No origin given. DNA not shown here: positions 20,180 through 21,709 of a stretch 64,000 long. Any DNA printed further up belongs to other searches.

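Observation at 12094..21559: Free-standing HMG-CoA-synthase 'beta-branching' cassette embedded in a lipid-type locus with no PKS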

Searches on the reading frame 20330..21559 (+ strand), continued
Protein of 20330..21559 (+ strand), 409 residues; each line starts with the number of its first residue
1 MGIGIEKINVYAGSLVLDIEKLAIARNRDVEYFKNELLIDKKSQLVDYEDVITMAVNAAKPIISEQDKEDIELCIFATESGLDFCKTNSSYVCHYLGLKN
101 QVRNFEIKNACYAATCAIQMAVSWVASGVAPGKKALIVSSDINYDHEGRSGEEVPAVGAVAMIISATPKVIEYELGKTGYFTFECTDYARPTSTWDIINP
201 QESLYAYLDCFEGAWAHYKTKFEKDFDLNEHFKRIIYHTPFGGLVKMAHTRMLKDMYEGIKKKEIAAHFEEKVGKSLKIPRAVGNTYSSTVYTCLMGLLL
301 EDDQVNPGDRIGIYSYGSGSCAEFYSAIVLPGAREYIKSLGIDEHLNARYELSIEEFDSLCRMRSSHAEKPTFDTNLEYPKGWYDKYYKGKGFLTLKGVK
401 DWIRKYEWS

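Call 30: search_protein_families(library=pfam, proteins=[L009:3779-5275:+, L009:5272-5961:+, L009:5970-8141:+, L009:8338-12699:+, L007:3756-5462:+, L007:11330-12322:-, L007:12672-14189:+, L013:5478-6782:+, L013:7703-8206:+, L013:11284-13026:-], max_evalue=0.01)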
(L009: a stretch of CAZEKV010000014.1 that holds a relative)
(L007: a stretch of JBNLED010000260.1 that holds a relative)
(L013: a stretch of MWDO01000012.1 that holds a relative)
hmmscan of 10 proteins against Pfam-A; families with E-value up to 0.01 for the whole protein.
L009:3779-5275:+ (498 aa): 13 families
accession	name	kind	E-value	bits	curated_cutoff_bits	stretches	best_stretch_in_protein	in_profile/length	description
PF01593.30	Amino_oxidase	-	1.5e-25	90.8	19.8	1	14-494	1-443/443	Flavin containing amine oxidoreductase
PF13450.12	NAD_binding_8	-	3.2e-16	59.8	21.9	1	9-76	1-68/68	NAD(P)-binding Rossmann-like domain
PF01266.30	DAO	-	3.4e-10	40.4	27.9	1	6-44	1-39/353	FAD dependent oxidoreductase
PF12831.13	FAD_oxidored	-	6.1e-10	39.4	27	1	6-45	1-40/416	FAD dependent oxidoreductase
PF00890.30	FAD_binding_2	-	5e-09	36.3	20.4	1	6-45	1-39/414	FAD binding domain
PF00996.24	GDI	-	9.5e-07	28.1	23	1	1-45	1-45/436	GDP dissociation inhibitor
PF01134.28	GIDA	-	1e-06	28.5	22.1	1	6-37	1-32/391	Glucose inhibited division protein A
PF01494.25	FAD_binding_3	-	1.2e-06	28.5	22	1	5-38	2-35/349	FAD binding domain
PF01946.23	Thi4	-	9.3e-06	25.5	26.2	1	5-42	18-56/235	Thi4 family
PF00070.33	Pyr_redox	-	2.3e-05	25.2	22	0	7-40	2-35/82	Pyridine nucleotide-disulphide oxidoreductase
PF03486.20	HI0933_like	-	3.4e-05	23.9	50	1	6-40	2-36/244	HI0933-like protein Rossmann domain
PF07992.20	Pyr_redox_2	-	5.3e-05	23.2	26.1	1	5-37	1-33/291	Pyridine nucleotide-disulphide oxidoreductase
PF13738.12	Pyr_redox_3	-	0.00057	19.7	30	1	8-56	1-49/305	Pyridine nucleotide-disulphide oxidoreductase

L009:5272-5961:+ (229 aa): 2 families
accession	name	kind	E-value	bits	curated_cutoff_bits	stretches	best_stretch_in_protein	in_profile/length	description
PF01648.25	ACPS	-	2.7e-08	34.3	25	1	124-206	1-89/111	4'-phosphopantetheinyl transferase superfamily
PF22624.1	AASDHPPT_N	-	0.0003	21.4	27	1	28-121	10-99/100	4'-phosphopantetheinyl transferase, N-terminal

L009:5970-8141:+ (723 aa): 9 families
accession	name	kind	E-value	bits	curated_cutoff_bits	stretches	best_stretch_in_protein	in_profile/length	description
PF01170.24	UPF0020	-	4.8e-42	144.3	22.3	1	165-378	1-195/197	RMKL-like, methyltransferase domain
PF10672.15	Methyltrans_SAM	-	3.3e-21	76.2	27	1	466-679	41-249/286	S-adenosylmethionine-dependent methyltransferase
PF02926.22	THUMP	-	6.3e-16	59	20.6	1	71-156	3-84/84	THUMP domain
PF22020.1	RlmL_1st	-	6.8e-13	48.8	27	1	7-61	2-55/55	RlmL ferredoxin-like domain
PF05175.20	MTS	-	2.6e-09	37.4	23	1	548-634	27-112/170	Methyltransferase small domain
PF13847.12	Methyltransf_31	-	4.5e-09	36.6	27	1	552-667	5-110/145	Methyltransferase domain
PF03602.21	Cons_hypoth95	-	8.3e-09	35.8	24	1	550-629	41-122/182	Conserved hypothetical protein 95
PF13649.12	Methyltransf_25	-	4.5e-05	24.5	27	1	554-626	1-70/97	Methyltransferase domain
PF09445.16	Methyltransf_15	-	8.8e-05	22.6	22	1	552-648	2-99/165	RNA cap guanine-N2 methyltransferase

L009:8338-12699:+ (1453 aa): 4 families
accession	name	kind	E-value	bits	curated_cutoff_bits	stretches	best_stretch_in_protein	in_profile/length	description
PF01869.26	BcrAD_BadFG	-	3.2e-53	181.4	31.5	2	304-555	1-269/271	BadF/BadG/BcrA/BcrD ATPase family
PF09989.15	DUF2229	-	7.9e-52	176.5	29.4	1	662-881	1-217/218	CoA enzyme activase uncharacterised domain (DUF2229)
PF02782.22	FGGY_C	-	3e-05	24.3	27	0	456-555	95-192/198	FGGY family of carbohydrate kinases, C-terminal domain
PF03702.20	AnmK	-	0.00018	21.2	24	1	183-235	263-317/367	Anhydro-N-acetylmuramic acid kinase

L007:3756-5462:+ (568 aa): 3 families
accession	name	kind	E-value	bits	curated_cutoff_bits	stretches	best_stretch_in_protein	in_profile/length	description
PF08497.15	Radical_SAM_N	-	4e-98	328.9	25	1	10-300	1-301/301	Radical SAM N-terminal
PF04055.27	Radical_SAM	-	3.3e-08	34.3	29.5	1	302-500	2-160/166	Radical SAM superfamily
PF02310.24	B12-binding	-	0.0046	17.2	32.1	0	30-61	3-34/121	B12 binding domain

L007:11330-12322:- (330 aa): 0 families

L007:12672-14189:+ (505 aa): 4 families
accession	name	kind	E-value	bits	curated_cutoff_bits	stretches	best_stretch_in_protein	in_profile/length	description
PF02518.31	HATPase_c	-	6e-24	85.1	26.4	1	244-351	1-110/111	Histidine kinase-, DNA gyrase B-, and HSP90-like ATPase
PF00072.30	Response_reg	-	1.3e-20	74.1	30.2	1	379-491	1-109/111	Response regulator receiver domain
PF00512.31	HisKA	-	4.2e-05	23.9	26.9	1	139-200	3-63/66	His Kinase A (phospho-acceptor) domain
PF13589.12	HATPase_c_3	-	0.00034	21.1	25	1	249-300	3-53/137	Histidine kinase-, DNA gyrase B-, and HSP90-like ATPase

L013:5478-6782:+ (434 aa): 2 families
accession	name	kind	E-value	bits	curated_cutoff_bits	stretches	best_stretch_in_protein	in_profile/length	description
PF00390.24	malic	-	4.4e-30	105.3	23.1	1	22-154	2-182/182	Malic enzyme, N-terminal domain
PF03949.21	Malic_M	-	2.2e-21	76.8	23.5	1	168-364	3-232/258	Malic enzyme, NAD binding domain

L013:7703-8206:+ (167 aa): 0 families

L013:11284-13026:- (580 aa): 17 families
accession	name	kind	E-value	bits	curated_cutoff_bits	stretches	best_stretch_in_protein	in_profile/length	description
PF02906.19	Fe_hyd_lg_C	-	8.7e-102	340.4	22.1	1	229-513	1-245/245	Iron only hydrogenase large subunit, C-terminal domain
PF02256.22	Fe_hyd_SSU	-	2.4e-25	88.8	24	1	525-577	4-56/56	Iron hydrogenase small subunit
PF10588.14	NADH-G_4Fe-4S_3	-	1.4e-16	60.1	27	1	90-127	1-38/40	NADH-ubiquinone oxidoreductase-G iron-sulfur binding region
PF13510.11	Fer2_4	-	4.4e-14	52.7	22.8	1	4-83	6-81/82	2Fe-2S iron-sulfur cluster binding domain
PF00037.32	Fer4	-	2.4e-09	37.1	21.1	1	192-212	4-24/24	4Fe-4S binding domain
PF13237.11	Fer4_10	-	2.3e-08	34.3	25.5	1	192-215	5-30/53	4Fe-4S dicluster domain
PF12838.12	Fer4_7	-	3.7e-07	30.9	27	1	152-210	1-52/52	4Fe-4S dicluster domain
PF22117.2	Fer4_Nqo3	-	1.2e-06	29.1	27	1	145-212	3-67/67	NADH-quinone oxidoreductase subunit 3, ferredoxin-like domain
PF13187.11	Fer4_9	-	1.4e-06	28.6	27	1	152-210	1-51/52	4Fe-4S dicluster domain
PF14697.11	Fer4_21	-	5.4e-06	26.9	35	1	150-210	5-56/59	4Fe-4S dicluster domain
PF00111.32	Fer2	-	5.3e-05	23.5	21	1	11-73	10-76/77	2Fe-2S iron-sulfur cluster binding domain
PF12837.12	Fer4_6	-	0.00025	21.3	25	2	146-164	2-20/24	4Fe-4S binding domain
PF13534.11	Fer4_17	-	0.00074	20.5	22.2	0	195-209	45-59/61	4Fe-4S dicluster domain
PF13484.11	Fer4_16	-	0.00086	20.5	30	1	195-214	1-20/66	4Fe-4S double cluster binding domain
PF12797.12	Fer4_2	-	0.0011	19.2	24.5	1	149-164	6-21/22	4Fe-4S binding domain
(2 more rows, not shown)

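Call 36: find_encoding_contigs(protein=window:20330-21559:+, flank=10000, max_places=4)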
Protein window:20330-21559:+ (409 aa): 1 contig read that carries it; 1 place shown.
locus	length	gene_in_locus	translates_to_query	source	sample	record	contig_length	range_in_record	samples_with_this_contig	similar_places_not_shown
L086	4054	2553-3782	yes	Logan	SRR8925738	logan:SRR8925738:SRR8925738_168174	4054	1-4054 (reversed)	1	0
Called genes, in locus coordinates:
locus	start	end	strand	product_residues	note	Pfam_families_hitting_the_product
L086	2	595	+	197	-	?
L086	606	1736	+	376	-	PF01209:Ubie_methyltran (weak), PF13489:Methyltransf_23 (weak), PF13847:Methyltransf_31 (weak), PF08241:Methyltransf_11, PF08242:Methyltransf_12, PF13649:Methyltransf_25 (weak)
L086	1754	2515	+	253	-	PF00106:adh_short, PF08659:KR, PF13561:adh_short_C2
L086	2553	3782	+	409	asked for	PF01154:HMG_CoA_synt_N, PF08540:HMG_CoA_synt_C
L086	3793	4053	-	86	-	?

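Call 37: find_encoding_contigs(protein=P0008, flank=10000, max_places=2)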
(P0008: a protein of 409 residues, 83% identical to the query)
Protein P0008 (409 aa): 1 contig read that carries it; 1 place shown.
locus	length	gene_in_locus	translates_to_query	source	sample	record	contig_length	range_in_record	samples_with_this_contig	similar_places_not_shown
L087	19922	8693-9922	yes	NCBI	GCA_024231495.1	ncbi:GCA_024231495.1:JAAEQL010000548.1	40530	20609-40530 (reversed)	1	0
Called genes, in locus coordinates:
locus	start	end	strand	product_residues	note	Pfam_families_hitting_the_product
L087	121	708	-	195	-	PF13462:Thioredoxin_4, PF13743:Thioredoxin_5 (weak), PF01323:DSBA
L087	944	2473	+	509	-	PF00092:VWA, PF13519:VWA_2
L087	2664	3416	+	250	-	PF00378:ECH_1, PF16113:ECH_2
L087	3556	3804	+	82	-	PF00550:PP-binding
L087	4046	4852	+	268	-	PF00561:Abhydrolase_1, PF12146:Hydrolase_4, PF12697:Abhydrolase_6, PF03096:Ndr (weak)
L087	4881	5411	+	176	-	PF07977:FabA, PF22818:ApeI-like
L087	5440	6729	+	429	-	PF00109:ketoacyl-synt, PF02801:Ketoacyl-synt_C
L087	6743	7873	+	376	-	PF01209:Ubie_methyltran, PF13489:Methyltransf_23, PF13847:Methyltransf_31, PF08241:Methyltransf_11, PF08242:Methyltransf_12, PF13649:Methyltransf_25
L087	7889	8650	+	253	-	PF00106:adh_short, PF08659:KR, PF13561:adh_short_C2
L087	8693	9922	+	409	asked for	PF01154:HMG_CoA_synt_N, PF08540:HMG_CoA_synt_C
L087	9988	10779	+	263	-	PF00378:ECH_1, PF16113:ECH_2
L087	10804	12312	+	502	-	PF00890:FAD_binding_2 (weak), PF01266:DAO, PF01593:Amino_oxidase, PF01946:Thi4 (faint), PF03486:HI0933_like (faint), PF07992:Pyr_redox_2 (faint), PF12831:FAD_oxidored (weak), PF13450:NAD_binding_8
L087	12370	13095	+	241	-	PF01648:ACPS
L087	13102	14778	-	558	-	PF03321:GH3, PF23571:GH3_M, PF23572:GH3_C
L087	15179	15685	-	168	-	-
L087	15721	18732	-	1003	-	-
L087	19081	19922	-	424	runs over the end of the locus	PF12895:ANAPC3 (faint), PF00515:TPR_1 (faint), PF07719:TPR_2 (faint), PF13181:TPR_8 (faint), PF13424:TPR_12 (faint), PF13428:TPR_14 (faint), PF14559:TPR_19 (faint), PF13371:TPR_9 (faint)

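Call 39: find_encoding_contigs(protein=P0009, flank=10000, max_places=1)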
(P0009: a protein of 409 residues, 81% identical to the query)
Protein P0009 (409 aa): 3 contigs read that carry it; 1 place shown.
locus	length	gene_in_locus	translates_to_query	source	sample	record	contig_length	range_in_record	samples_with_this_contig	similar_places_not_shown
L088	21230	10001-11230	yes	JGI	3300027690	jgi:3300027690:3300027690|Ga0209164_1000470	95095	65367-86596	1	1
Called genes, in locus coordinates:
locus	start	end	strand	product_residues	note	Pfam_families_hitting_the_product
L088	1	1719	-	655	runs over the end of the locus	PF00580:UvrD-helicase, PF13245:AAA_19, PF01443:Viral_helicase1 (faint), PF13087:AAA_12 (faint), PF13361:UvrD_C, PF13538:UvrD_C_2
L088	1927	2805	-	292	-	PF01634:HisG, PF08029:HisG_C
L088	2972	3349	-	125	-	PF01502:PRA-CH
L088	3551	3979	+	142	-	-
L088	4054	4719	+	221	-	PF00857:Isochorismatase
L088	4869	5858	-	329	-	PF00150:Cellulase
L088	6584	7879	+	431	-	PF00109:ketoacyl-synt, PF02801:Ketoacyl-synt_C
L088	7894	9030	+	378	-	PF13847:Methyltransf_31 (faint), PF13489:Methyltransf_23, PF08241:Methyltransf_11 (weak), PF08242:Methyltransf_12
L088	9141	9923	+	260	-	PF00106:adh_short, PF01370:Epimerase (weak), PF08659:KR, PF13561:adh_short_C2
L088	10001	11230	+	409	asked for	PF01154:HMG_CoA_synt_N, PF00195:Chal_sti_synt_N (faint), PF08540:HMG_CoA_synt_C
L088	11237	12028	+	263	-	PF00378:ECH_1, PF16113:ECH_2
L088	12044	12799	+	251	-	PF00378:ECH_1, PF16113:ECH_2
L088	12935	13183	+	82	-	PF00550:PP-binding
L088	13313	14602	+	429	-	PF00109:ketoacyl-synt, PF02801:Ketoacyl-synt_C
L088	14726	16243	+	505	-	PF00070:Pyr_redox (faint), PF00890:FAD_binding_2 (faint), PF01266:DAO (faint), PF01593:Amino_oxidase, PF03486:HI0933_like (faint), PF07992:Pyr_redox_2 (faint), PF12831:FAD_oxidored (weak), PF13450:NAD_binding_8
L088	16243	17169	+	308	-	PF01553:Acyltransferase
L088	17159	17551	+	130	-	PF01648:ACPS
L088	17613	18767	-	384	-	-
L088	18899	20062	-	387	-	-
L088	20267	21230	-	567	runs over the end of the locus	PF02927:CelD_N, PF00759:Glyco_hydro_9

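Call 40: find_encoding_contigs(protein=P0013, flank=10000, max_places=1)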
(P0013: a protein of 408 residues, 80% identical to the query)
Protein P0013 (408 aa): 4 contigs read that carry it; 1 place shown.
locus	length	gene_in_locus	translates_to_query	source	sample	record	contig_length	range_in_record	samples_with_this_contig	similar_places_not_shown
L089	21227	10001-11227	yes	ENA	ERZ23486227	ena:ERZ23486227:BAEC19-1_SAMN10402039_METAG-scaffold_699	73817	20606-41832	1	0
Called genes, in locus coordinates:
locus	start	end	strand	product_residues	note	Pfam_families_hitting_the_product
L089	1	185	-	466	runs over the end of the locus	PF00753:Lactamase_B, PF12706:Lactamase_B_2 (weak), PF16661:Lactamase_B_6, PF10996:Beta-Casp, PF07521:RMMBL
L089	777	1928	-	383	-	PF05958:tRNA_U5-meth_tr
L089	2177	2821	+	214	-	-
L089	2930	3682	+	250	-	PF00378:ECH_1, PF16113:ECH_2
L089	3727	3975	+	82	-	PF00550:PP-binding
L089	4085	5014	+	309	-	PF00698:Acyl_transf_1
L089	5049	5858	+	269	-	PF00561:Abhydrolase_1, PF03959:FSH1 (faint), PF12146:Hydrolase_4, PF12697:Abhydrolase_6, PF03096:Ndr (weak), PF12695:Abhydrolase_5 (faint)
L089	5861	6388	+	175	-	PF07977:FabA, PF22818:ApeI-like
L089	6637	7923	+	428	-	PF00109:ketoacyl-synt, PF02801:Ketoacyl-synt_C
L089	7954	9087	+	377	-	PF01209:Ubie_methyltran, PF13489:Methyltransf_23, PF13847:Methyltransf_31, PF08241:Methyltransf_11, PF08242:Methyltransf_12, PF13649:Methyltransf_25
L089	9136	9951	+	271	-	PF00106:adh_short, PF08659:KR, PF13561:adh_short_C2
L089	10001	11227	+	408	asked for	PF01154:HMG_CoA_synt_N, PF08540:HMG_CoA_synt_C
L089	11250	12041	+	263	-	PF00378:ECH_1, PF16113:ECH_2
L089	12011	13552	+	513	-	PF00890:FAD_binding_2 (weak), PF00996:GDI (faint), PF01134:GIDA (faint), PF01266:DAO (faint), PF01946:Thi4 (weak), PF12831:FAD_oxidored (weak), PF01593:Amino_oxidase, PF13450:NAD_binding_8, +3 more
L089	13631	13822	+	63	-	-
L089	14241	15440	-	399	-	PF13173:AAA_14, PF13635:DUF4143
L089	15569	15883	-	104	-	-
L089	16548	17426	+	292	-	-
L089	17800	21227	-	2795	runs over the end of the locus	PF00109:ketoacyl-synt, PF02801:Ketoacyl-synt_C, PF16197:KAsynt_C_assoc, PF22621:CurL-like_PKS_C, PF00698:Acyl_transf_1, PF21089:PKS_DH_N, PF14765:PS-DH, PF13489:Methyltransf_23, +18 more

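Call 41: find_encoding_contigs(protein=P0040, flank=10000, max_places=1)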
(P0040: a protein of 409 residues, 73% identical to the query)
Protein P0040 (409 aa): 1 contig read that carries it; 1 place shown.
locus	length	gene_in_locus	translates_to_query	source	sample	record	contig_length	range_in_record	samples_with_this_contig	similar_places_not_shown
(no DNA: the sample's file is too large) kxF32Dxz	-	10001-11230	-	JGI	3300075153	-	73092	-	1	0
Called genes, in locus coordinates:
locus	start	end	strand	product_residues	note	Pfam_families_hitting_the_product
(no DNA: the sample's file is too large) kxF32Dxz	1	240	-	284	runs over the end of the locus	PF00005:ABC_tran, PF02463:SMC_N (faint), PF13304:AAA_21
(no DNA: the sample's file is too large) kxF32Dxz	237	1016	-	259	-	PF02361:CbiQ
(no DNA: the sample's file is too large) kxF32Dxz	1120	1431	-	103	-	PF02553:CbiN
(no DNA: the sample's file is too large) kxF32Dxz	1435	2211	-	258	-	PF01891:CbiM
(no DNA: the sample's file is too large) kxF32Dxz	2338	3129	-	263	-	PF13476:AAA_23 (weak), PF00005:ABC_tran, PF02463:SMC_N (faint), PF13304:AAA_21 (faint)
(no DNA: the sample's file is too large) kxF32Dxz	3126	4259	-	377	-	PF01032:FecCD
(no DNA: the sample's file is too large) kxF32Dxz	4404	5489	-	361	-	PF01497:Peripla_BP_2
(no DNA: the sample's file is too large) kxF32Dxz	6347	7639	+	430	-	PF00109:ketoacyl-synt, PF02801:Ketoacyl-synt_C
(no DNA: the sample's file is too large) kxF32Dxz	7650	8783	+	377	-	PF01209:Ubie_methyltran (weak), PF13489:Methyltransf_23, PF13847:Methyltransf_31, PF08241:Methyltransf_11, PF08242:Methyltransf_12, PF13649:Methyltransf_25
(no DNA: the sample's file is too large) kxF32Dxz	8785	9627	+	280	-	PF00106:adh_short, PF01370:Epimerase (weak), PF08659:KR, PF13561:adh_short_C2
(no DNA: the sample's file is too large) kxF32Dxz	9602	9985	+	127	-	PF01648:ACPS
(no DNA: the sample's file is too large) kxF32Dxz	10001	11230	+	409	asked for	PF01154:HMG_CoA_synt_N, PF08540:HMG_CoA_synt_C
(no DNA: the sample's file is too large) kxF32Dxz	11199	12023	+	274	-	PF00378:ECH_1, PF16113:ECH_2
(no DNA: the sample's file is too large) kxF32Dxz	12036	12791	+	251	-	PF00378:ECH_1, PF16113:ECH_2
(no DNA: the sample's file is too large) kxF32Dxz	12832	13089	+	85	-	PF00550:PP-binding (weak)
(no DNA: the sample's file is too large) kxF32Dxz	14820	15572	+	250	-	PF01553:Acyltransferase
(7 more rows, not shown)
